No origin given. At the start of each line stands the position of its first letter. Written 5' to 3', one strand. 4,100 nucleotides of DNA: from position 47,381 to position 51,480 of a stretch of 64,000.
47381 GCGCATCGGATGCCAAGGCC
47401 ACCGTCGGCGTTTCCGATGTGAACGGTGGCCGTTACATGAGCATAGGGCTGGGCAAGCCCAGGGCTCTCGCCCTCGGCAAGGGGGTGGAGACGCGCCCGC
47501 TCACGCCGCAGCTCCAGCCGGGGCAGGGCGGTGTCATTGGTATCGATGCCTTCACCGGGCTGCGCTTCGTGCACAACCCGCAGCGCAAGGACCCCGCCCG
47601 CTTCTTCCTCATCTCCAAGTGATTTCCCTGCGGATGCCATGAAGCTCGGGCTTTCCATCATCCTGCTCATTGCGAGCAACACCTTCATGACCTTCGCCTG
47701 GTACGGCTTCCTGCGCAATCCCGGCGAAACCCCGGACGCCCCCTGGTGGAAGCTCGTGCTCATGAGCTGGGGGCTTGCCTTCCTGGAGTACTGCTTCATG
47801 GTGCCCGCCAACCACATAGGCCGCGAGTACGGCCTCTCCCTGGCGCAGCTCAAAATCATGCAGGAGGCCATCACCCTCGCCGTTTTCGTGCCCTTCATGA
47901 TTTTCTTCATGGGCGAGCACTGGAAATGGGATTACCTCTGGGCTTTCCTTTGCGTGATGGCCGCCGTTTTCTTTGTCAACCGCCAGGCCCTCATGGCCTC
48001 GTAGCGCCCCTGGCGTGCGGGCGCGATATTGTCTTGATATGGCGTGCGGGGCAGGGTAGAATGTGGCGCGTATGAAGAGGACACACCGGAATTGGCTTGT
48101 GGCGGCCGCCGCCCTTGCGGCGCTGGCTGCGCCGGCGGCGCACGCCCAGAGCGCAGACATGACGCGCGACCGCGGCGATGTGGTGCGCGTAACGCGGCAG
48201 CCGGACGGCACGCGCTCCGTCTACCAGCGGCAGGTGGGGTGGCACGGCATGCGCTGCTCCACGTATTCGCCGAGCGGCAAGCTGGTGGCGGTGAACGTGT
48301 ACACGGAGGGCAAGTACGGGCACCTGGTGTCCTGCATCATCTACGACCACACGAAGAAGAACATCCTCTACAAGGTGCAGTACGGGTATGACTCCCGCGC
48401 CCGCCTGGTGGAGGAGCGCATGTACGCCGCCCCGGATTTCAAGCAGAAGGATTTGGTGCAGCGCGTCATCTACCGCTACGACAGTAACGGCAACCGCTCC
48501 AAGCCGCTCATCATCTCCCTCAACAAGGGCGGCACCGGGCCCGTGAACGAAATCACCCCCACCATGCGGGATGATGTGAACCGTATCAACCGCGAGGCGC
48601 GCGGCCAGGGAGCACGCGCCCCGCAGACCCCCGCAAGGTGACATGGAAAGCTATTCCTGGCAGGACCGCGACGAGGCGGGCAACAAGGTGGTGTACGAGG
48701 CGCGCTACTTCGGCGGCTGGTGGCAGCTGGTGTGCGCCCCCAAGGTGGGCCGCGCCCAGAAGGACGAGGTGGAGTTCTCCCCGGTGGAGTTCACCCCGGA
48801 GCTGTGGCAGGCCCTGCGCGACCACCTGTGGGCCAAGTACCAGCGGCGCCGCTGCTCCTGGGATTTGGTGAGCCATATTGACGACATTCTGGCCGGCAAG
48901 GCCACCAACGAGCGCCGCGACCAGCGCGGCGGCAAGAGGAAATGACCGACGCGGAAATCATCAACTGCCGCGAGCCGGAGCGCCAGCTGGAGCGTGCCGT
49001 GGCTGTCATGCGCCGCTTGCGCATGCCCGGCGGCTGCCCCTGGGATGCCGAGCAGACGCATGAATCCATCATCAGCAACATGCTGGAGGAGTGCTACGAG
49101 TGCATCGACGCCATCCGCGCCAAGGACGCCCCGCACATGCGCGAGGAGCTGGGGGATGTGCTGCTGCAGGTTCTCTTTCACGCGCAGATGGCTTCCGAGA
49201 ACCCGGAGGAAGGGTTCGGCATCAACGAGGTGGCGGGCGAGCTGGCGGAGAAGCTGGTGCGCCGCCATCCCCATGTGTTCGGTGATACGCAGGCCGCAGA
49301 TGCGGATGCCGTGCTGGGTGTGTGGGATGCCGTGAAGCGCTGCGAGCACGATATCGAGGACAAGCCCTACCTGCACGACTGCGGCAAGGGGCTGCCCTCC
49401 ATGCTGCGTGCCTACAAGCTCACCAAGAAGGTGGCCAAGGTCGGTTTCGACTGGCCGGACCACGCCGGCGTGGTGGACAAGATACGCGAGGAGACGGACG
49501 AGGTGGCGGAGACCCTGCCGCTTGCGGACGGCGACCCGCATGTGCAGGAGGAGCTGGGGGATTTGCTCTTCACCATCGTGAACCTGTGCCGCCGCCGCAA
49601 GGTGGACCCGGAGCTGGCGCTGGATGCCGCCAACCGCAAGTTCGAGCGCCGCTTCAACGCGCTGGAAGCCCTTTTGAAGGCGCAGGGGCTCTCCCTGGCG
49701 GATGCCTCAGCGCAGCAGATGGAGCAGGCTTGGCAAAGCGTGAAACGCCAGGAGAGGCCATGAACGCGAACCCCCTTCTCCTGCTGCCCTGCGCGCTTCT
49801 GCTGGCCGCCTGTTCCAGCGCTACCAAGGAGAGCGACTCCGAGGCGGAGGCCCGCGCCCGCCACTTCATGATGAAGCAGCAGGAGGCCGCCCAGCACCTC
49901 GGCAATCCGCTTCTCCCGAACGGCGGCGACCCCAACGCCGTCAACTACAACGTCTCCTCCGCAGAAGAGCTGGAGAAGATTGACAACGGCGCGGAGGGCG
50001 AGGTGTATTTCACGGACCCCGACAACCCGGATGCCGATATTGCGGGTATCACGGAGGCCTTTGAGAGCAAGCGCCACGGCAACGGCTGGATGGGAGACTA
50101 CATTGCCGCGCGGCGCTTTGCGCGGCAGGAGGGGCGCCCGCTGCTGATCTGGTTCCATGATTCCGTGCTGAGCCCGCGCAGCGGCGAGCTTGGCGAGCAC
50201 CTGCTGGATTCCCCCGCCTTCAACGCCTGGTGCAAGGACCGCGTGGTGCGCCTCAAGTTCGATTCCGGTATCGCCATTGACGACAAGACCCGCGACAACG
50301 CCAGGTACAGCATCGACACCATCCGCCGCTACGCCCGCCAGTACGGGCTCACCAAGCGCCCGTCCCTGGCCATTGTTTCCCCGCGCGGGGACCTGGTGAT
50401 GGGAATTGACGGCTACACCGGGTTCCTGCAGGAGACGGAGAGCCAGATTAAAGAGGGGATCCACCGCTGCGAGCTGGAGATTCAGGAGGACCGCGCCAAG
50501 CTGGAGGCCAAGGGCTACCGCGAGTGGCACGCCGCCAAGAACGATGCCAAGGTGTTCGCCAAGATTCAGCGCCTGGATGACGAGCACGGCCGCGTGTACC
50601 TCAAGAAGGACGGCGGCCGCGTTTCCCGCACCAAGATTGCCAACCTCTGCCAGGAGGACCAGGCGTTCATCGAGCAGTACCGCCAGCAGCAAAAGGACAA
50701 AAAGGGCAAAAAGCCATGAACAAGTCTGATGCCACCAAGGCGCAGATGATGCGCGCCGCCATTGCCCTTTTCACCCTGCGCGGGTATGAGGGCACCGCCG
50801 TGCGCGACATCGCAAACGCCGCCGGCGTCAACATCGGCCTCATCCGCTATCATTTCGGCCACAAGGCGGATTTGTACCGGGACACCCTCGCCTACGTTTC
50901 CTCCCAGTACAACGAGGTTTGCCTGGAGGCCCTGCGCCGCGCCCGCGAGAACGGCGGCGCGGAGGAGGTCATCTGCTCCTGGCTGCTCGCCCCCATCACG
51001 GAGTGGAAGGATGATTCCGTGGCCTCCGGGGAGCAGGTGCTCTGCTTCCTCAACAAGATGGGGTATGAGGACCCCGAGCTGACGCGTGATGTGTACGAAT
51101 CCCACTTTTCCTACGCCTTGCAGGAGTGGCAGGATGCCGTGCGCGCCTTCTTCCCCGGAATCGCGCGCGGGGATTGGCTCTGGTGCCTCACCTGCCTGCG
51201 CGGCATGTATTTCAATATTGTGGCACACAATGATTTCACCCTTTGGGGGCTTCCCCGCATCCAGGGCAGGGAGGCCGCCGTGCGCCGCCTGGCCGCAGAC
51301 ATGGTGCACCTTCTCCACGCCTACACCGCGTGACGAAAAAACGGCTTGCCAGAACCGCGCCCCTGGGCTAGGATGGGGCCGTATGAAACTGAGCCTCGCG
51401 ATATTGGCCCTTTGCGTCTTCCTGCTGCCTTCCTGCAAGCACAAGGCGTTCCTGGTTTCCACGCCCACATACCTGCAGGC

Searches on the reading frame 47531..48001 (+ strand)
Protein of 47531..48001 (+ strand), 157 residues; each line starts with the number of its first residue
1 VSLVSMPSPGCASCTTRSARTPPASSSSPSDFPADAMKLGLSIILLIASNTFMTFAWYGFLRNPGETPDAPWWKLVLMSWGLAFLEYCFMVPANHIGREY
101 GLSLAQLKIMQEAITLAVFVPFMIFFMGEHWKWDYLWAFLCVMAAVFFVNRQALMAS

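Call 39: search_protein_families(library=pfam, proteins=[window:47531-48001:+], max_evalue=0.001)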
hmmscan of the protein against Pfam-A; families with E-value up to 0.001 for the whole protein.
window:47531-48001:+ (157 aa): 1 family
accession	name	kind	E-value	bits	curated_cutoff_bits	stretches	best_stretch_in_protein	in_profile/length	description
PF04342.18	DMT_6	-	1.7e-40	137.9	25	1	43-149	2-103/104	Putative member of DMT superfamily (DUF486)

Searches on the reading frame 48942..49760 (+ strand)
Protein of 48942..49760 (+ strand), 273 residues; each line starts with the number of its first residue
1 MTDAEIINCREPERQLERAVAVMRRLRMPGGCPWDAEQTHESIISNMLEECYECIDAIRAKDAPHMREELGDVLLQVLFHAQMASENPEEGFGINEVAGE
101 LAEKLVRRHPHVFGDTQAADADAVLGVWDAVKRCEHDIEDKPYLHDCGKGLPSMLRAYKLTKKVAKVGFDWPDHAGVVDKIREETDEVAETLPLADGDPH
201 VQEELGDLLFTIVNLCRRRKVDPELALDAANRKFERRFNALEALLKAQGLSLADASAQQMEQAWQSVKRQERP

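Call 39: search_protein_families(library=pfam, proteins=[window:48942-49760:+], max_evalue=0.001)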
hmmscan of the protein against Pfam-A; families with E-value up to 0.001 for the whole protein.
window:48942-49760:+ (273 aa): 2 families
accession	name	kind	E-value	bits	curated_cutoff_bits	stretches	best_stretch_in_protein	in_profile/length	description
PF03819.22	MazG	-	1.9e-38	131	22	2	38-113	1-74/74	MazG nucleotide pyrophosphohydrolase domain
PF01503.22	PRA-PH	-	6.3e-06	26.9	21.3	0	177-232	30-84/86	Phosphoribosyl-ATP pyrophosphohydrolase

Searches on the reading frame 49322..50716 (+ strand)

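Call 39: search_protein_families(library=pfam, proteins=[window:49322-50716:+], max_evalue=0.001)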
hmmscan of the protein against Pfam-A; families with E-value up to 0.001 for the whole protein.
window:49322-50716:+ (465 aa): 1 family
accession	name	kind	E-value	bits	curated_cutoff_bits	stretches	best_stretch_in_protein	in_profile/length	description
PF13899.12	Thioredoxin_7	-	4.1e-05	24.1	27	1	256-354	2-83/83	Thioredoxin-like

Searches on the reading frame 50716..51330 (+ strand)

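Call 42: search_protein_families(library=pfam, proteins=[window:50716-51330:+], max_evalue=0.0001)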
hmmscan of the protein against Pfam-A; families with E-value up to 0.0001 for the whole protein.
window:50716-51330:+ (205 aa): 2 families
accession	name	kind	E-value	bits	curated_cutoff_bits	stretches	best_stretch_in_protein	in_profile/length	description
PF00440.29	TetR_N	-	1.4e-12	47.6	24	1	13-55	3-45/47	Bacterial regulatory proteins, tetR family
PF17939.6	TetR_C_30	-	2.8e-07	31.2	26.3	1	90-202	3-114/115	Tetracyclin repressor-like, C-terminal domain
